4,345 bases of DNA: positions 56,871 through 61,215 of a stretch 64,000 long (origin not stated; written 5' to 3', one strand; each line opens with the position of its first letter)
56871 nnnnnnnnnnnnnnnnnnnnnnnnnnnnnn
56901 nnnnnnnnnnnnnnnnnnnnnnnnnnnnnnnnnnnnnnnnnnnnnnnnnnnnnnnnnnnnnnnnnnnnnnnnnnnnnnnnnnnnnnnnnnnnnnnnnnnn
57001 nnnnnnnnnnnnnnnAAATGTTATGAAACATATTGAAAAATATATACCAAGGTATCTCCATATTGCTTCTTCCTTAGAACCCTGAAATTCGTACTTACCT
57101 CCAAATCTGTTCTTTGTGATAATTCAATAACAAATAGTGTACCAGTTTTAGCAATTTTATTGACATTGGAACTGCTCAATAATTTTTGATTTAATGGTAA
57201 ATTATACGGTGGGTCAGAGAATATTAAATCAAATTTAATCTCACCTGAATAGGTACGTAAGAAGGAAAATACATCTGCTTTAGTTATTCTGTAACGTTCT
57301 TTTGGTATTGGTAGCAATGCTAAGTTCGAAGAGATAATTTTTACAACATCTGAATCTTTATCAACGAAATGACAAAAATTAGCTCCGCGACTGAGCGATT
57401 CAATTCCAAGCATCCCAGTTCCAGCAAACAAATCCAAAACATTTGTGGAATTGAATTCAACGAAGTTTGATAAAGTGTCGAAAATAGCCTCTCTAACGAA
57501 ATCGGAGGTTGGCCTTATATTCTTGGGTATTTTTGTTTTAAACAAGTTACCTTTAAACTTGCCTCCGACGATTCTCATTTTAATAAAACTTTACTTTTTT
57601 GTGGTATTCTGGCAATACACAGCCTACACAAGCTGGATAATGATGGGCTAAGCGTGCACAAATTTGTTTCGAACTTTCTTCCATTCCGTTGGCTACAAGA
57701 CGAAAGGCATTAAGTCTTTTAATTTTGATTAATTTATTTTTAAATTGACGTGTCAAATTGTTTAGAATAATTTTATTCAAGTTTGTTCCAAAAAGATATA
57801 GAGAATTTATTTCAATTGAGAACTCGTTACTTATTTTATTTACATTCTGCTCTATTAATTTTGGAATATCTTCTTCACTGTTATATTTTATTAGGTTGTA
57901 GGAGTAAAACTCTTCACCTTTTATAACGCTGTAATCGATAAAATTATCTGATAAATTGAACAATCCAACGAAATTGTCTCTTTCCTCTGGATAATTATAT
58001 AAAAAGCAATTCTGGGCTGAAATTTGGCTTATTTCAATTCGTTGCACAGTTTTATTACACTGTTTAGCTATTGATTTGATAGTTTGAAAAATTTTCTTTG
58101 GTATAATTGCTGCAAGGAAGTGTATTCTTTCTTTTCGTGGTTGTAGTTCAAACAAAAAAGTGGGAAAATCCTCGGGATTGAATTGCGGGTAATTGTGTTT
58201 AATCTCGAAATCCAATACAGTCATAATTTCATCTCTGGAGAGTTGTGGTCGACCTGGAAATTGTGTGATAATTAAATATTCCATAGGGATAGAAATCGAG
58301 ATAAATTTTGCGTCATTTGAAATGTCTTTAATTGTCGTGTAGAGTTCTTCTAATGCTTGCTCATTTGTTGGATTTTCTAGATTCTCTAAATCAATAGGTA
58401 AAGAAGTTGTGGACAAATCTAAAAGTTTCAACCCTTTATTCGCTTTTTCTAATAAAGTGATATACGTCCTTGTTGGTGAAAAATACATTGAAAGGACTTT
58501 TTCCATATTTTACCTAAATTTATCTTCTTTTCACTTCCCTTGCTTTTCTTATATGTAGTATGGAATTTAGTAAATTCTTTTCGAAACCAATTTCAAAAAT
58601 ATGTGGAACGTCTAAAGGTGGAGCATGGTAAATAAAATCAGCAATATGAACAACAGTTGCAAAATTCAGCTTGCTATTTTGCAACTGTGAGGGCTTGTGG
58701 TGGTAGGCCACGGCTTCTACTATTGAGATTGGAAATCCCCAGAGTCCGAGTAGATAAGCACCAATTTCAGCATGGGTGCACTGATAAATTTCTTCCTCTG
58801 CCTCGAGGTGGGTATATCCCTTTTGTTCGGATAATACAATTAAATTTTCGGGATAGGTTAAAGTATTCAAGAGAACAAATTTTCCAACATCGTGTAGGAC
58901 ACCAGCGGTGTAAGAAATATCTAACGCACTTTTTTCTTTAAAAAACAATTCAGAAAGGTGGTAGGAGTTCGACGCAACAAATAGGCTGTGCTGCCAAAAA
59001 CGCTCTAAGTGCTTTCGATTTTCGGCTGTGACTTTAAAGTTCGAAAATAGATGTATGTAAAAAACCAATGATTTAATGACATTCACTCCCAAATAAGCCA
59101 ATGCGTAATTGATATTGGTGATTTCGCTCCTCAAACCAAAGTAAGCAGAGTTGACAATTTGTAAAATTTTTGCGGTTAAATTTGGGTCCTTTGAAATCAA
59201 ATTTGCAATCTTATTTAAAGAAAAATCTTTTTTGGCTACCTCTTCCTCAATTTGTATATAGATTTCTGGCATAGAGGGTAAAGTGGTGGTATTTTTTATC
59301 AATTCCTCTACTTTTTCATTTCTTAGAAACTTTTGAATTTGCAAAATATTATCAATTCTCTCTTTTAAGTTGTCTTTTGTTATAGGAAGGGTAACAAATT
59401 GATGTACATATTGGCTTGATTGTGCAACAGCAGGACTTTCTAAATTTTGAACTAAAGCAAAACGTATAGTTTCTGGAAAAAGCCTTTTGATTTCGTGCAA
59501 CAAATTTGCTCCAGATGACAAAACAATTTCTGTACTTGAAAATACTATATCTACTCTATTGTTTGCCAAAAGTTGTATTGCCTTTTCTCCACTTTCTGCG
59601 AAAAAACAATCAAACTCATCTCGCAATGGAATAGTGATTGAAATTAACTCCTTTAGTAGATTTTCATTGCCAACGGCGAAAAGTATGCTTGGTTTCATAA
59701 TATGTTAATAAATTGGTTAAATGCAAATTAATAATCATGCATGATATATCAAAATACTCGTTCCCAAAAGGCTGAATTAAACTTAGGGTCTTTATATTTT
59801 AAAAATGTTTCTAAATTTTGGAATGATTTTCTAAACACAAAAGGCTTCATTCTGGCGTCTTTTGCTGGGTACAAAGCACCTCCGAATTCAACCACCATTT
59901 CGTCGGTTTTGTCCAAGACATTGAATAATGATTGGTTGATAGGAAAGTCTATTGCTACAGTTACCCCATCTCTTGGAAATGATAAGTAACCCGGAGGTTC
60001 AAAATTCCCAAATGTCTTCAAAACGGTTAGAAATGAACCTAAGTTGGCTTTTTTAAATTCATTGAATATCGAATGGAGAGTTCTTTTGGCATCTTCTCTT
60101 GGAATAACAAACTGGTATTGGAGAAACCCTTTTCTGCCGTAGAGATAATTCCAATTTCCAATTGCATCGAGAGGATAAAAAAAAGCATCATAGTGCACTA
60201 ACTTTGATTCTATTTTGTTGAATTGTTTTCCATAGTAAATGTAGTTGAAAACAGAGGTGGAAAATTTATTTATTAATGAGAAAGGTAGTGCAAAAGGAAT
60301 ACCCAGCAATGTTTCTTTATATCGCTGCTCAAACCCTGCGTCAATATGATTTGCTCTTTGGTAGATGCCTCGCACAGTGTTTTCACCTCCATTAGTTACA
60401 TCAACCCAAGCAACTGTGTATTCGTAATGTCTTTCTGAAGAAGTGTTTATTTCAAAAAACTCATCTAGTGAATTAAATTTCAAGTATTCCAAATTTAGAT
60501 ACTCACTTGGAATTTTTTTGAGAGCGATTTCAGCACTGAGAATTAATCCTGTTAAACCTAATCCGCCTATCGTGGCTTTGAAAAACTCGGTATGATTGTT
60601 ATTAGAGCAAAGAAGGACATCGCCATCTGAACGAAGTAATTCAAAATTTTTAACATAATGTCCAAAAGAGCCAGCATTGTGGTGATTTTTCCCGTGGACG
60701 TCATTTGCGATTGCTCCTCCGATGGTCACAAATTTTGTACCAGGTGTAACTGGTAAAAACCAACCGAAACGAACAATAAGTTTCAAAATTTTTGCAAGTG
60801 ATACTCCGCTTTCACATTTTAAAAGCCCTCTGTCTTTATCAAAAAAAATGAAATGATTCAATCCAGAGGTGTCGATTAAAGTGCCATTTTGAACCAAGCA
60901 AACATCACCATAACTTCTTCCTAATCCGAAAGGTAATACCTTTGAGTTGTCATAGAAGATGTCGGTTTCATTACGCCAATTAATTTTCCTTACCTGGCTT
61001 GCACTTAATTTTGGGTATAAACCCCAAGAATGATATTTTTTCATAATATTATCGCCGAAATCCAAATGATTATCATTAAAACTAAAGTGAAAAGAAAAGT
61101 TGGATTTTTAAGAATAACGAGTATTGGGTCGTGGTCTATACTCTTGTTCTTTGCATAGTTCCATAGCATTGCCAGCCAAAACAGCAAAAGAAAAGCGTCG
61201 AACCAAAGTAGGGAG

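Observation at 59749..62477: DprE1-like oxidase plus HAD-phosphatase::UbiA (DPPR-synthase-like) fusion: a polyprenyl-phospho-pentose donor pathway in a non-actinobacterial genome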

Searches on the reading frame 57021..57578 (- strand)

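Call 17: search_protein_families(library=pfam, proteins=[window:57021-57578:-], max_evalue=0.001)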
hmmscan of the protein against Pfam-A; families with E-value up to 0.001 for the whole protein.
window:57021-57578:- (185 aa): 3 families
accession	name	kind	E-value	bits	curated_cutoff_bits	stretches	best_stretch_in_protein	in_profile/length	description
PF03602.21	Cons_hypoth95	-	3.3e-43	147.9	24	1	1-181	1-181/182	Conserved hypothetical protein 95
PF05175.20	MTS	-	1.4e-06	28.5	23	1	37-150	25-138/170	Methyltransferase small domain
PF13847.12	Methyltransf_31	-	6e-05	23.2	27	1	44-155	4-113/145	Methyltransferase domain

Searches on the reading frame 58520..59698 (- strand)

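Call 3: search_protein_families(library=pfam, proteins=[window:58520-59698:-], max_evalue=0.01)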
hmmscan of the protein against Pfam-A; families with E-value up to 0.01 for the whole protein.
window:58520-59698:- (392 aa): 4 families
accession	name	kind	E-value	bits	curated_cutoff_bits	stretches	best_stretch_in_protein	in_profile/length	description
PF08668.18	HDOD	-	2.9e-53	180.7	22.9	1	140-336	1-196/196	HDOD domain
PF01966.28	HD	-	3.1e-08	34.3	22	1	235-354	2-111/116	HD domain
PF00072.30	Response_reg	-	2.9e-05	24.7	30.2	1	11-115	6-110/111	Response regulator receiver domain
PF18019.7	Cas3_HD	-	0.0019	18.7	23.1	1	233-342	28-138/207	Cas3, HD domain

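Call 4: search_protein_families(library=ncbifam, proteins=[window:58520-59698:-], max_evalue=0.01)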
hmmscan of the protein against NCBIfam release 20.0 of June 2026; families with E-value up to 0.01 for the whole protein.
window:58520-59698:- (392 aa): 8 families
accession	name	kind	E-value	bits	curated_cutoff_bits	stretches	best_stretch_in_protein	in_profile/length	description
NF053512.1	nitric_RR_NosR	exception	5.9e-13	48.6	400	1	25-166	18-161/422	response regulator c-di-GMP phosphodiesterase, NosR family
NF011695.0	PRK15115.1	equivalog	2.7e-10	39.6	763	1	5-160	8-160/445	two-component system response regulator GlrR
TIGR00277.1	HDIG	domain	2.3e-06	27.4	27.6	1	235-335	6-83/84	HDIG domain-containing metalloprotein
NF045665.1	NTPtran_DVU1551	equivalog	1e-05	24.8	315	1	307-355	262-309/359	DVU_1551 family NTP transferase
NF005519.0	PRK07152.1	equivalog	3.2e-05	23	315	1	207-357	177-307/361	nicotinate-nucleotide adenylyltransferase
TIGR00488.1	TIGR00488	equivalog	9.2e-05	22.4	70.15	1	235-356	10-120/173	bis(5'-nucleosyl)-tetraphosphatase (symmetrical) YqeK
NF009344.0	PRK12705.1-1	equivalog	0.00019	20.2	831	1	306-361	431-483/572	hypothetical protein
TIGR03319.1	RNase_Y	equivalog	0.0014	17.2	454.35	0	306-359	373-423/514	ribonuclease Y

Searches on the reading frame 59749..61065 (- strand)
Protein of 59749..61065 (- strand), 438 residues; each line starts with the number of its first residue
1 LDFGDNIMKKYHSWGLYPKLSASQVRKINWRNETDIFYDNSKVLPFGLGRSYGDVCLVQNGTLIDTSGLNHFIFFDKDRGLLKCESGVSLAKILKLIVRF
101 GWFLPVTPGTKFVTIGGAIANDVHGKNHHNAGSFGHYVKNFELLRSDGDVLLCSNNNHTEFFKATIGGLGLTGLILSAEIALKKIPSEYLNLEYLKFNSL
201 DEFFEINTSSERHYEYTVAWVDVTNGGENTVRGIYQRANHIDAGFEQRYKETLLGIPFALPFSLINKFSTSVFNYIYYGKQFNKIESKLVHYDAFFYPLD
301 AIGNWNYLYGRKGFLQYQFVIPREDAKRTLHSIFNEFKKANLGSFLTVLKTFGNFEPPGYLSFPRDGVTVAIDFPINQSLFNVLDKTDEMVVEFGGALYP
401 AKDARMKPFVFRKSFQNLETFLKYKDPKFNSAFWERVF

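Call 3: search_protein_families(library=pfam, proteins=[window:59749-61065:-], max_evalue=0.01)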
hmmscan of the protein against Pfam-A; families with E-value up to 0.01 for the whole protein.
window:59749-61065:- (438 aa): 1 family
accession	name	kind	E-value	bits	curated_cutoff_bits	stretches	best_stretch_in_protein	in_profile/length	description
PF01565.28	FAD_binding_4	-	1.1e-18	67.7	26.4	1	40-153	24-138/139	FAD binding domain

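Call 4: search_protein_families(library=ncbifam, proteins=[window:59749-61065:-], max_evalue=0.01)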
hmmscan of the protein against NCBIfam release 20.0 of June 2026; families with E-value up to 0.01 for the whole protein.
window:59749-61065:- (438 aa): 6 families
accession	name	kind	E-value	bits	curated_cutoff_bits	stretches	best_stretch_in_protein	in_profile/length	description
NF053785.1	DcplphribOxDprE1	equivalog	3.9e-107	359.2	500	1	40-424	37-429/449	decaprenylphosphoryl-beta-D-ribose oxidase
TIGR01678.1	FAD_lactone_ox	subfamily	4.1e-12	45.7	396.8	1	40-181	38-177/438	sugar 1,4-lactone oxidase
TIGR01679.1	bact_FAD_ox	subfamily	2.2e-09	36.7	292.25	1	41-192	33-180/419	FAD-linked oxidoreductase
TIGR01677.1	pln_FAD_oxido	subfamily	5.9e-07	28.4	383.1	1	61-200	83-229/560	FAD-dependent oxidoreductase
TIGR00387.1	glcD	equivalog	5.5e-06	25.5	567.9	1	44-181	25-159/413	glycolate oxidase subunit GlcD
NF008439.0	PRK11282.1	equivalog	0.0023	16.8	284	1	59-187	40-173/358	glycolate oxidase subunit GlcE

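Call 6: search_solved_structures(query=window:59749-61065:-, show_alignments=1)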
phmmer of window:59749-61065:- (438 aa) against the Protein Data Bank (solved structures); distinct sequences matched with E-value up to 0.001: 29.
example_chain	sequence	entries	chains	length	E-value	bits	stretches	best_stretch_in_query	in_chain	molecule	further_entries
4aut_A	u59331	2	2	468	3.4e-71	243.7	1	43-424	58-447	DECAPRENYL-PHOSPHORYL-BETA-D-RIBOFURANOSE-2-OXIDOREDUCTASE | DprE1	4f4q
21gq_A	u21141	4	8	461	6e-71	242.9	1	45-422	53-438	Decaprenylphosphoryl-beta-D-ribose oxidase | Oxidoreductase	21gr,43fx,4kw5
6hfv_A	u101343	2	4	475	6.6e-71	242.8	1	45-422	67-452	Decaprenylphosphoryl-beta-D-ribose oxidase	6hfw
5oep_A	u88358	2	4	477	6.7e-71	242.8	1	45-422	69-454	Decaprenylphosphoryl-beta-D-ribose oxidase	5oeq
4p8c_A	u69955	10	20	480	6.7e-71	242.7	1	45-422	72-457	Probable decaprenylphosphoryl-beta-D-ribose oxidase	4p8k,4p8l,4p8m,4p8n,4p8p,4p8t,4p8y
4fdn_A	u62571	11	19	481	6.8e-71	242.7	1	45-422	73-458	oxidoreductase DprE1 | Probable decaprenylphosphoryl-beta-D-ribose oxidase | decaprenylphosphoryl-beta-D-ribose oxidase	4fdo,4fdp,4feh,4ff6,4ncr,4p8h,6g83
5oel_A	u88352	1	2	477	3.3e-70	240.5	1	45-422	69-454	Decaprenylphosphoryl-beta-D-ribose oxidase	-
21gt_B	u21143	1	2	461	4.1e-70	240.2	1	45-422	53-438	Decaprenylphosphoryl-beta-D-ribose oxidase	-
4g3t_A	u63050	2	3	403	1.1e-67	232.2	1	51-424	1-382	oxidoreductase DprE1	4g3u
4ml8_A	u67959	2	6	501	8e-10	41.4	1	111-248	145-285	Cytokinin oxidase 2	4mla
2vfr_A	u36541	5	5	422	1.8e-08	37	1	37-183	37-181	XYLITOL OXIDASE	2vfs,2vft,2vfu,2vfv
2exr_A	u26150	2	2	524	1.9e-08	36.9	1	42-244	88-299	Cytokinin dehydrogenase 7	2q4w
8jdc_A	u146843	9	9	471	1.3e-07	34.2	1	40-192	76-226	Probable D-lactate dehydrogenase, mitochondrial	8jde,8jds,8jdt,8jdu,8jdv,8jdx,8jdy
8jdb_A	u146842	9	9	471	1.3e-07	34.2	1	40-192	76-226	Probable D-lactate dehydrogenase, mitochondrial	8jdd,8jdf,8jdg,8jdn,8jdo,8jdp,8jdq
8ot8_A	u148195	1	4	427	1.8e-07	33.7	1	40-205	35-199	FAD-binding protein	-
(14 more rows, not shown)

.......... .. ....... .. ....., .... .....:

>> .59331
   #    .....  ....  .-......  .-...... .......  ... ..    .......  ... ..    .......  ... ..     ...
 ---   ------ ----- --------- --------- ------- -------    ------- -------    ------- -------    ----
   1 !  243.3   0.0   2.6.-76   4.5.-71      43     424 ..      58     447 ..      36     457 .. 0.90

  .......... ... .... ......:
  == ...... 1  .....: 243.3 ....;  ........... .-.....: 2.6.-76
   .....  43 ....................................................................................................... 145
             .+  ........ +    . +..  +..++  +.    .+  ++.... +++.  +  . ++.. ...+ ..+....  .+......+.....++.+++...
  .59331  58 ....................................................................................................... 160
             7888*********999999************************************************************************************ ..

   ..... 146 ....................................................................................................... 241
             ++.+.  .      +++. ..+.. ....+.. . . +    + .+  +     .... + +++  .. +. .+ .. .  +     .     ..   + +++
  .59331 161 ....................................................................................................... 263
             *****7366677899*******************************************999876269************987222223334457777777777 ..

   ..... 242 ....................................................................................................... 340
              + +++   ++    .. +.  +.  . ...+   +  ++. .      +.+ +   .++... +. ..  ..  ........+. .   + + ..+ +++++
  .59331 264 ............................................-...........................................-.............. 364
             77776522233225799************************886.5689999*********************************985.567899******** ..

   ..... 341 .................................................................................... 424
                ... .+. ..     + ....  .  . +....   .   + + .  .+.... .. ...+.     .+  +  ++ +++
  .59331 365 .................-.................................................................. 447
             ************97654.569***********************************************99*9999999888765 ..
